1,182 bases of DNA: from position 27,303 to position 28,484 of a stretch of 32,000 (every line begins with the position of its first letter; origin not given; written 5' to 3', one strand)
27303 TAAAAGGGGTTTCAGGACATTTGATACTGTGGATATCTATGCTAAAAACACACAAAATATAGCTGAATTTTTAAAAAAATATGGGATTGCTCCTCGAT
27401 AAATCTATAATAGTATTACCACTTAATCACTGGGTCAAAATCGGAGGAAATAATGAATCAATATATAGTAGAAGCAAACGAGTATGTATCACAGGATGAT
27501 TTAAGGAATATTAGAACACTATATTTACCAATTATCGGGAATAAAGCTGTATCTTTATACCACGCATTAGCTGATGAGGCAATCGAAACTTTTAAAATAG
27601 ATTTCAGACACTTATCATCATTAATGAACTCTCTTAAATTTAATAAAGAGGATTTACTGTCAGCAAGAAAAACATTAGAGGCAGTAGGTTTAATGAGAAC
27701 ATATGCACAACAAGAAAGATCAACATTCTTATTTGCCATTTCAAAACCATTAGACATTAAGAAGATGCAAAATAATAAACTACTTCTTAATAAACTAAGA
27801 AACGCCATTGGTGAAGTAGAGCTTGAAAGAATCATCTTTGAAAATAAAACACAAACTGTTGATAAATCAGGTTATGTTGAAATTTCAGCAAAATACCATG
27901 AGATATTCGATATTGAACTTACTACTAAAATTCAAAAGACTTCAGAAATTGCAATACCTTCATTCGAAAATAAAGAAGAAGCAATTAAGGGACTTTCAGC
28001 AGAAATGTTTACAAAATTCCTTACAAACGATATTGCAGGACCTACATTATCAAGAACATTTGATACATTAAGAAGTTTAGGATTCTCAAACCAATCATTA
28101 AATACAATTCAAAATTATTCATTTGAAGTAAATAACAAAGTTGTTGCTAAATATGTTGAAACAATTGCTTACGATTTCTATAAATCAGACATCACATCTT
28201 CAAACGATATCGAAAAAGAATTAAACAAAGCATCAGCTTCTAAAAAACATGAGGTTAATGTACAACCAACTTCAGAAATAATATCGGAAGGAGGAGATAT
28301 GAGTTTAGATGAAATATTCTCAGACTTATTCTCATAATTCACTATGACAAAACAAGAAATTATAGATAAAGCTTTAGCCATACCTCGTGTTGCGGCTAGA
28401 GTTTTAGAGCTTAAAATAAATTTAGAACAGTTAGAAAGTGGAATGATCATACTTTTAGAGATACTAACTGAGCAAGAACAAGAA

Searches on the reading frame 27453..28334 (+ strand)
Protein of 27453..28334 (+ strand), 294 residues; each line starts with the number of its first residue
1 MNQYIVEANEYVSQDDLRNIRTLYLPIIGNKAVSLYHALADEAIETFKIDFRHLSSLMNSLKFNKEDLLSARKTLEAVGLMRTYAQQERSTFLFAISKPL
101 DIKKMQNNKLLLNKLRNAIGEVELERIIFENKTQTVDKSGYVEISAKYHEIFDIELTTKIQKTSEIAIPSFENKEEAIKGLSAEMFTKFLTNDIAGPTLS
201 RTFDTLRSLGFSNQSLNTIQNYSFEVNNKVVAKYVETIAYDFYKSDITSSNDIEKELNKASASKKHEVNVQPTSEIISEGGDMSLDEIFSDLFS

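Call 72: find_encoding_contigs(protein=window:27453-28334:+, flank=10000, max_places=1)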
Protein window:27453-28334:+ (294 aa): 2 contigs read that carry it; 1 place shown.
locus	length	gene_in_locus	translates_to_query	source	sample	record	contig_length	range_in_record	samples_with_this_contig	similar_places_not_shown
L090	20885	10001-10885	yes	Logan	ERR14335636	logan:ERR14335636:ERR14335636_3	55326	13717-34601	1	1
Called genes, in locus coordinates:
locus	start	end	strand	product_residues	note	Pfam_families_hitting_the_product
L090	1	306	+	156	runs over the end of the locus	PF07498:Rho_N (faint)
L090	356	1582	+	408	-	PF00579:tRNA-synt_1b, PF22421:SYY_C-terminal, PF01479:S4 (weak)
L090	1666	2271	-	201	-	PF00163:Ribosomal_S4, PF01479:S4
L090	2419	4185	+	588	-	PF06160:EzrA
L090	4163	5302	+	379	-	PF22025:ThiI_fer, PF02926:THUMP, PF02568:ThiI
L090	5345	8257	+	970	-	PF02811:PHP, PF07733:DNA_pol3_alpha, PF17657:DNA_pol3_finger, PF14579:HHH_6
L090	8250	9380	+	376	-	PF02739:5_3_exonuc_N, PF01367:5_3_exonuc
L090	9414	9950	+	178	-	PF01121:CoaE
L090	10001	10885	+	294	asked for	PF25888:WHD_DnaB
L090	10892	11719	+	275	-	PF00308:Bac_DnaA, PF01695:IstB_IS21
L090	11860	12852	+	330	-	PF00044:Gp_dh_N, PF02800:Gp_dh_C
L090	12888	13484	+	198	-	PF03193:RsgA_GTPase (weak), PF00071:Ras (faint), PF00350:Dynamin_N (faint), PF01926:MMR_HSR1, PF02421:FeoB_N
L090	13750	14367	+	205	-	PF00581:Rhodanese, PF00085:Thioredoxin, PF13098:Thioredoxin_2 (weak), PF13192:Thioredoxin_3 (weak)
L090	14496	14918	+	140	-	PF01250:Ribosomal_S6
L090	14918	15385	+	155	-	PF00436:SSB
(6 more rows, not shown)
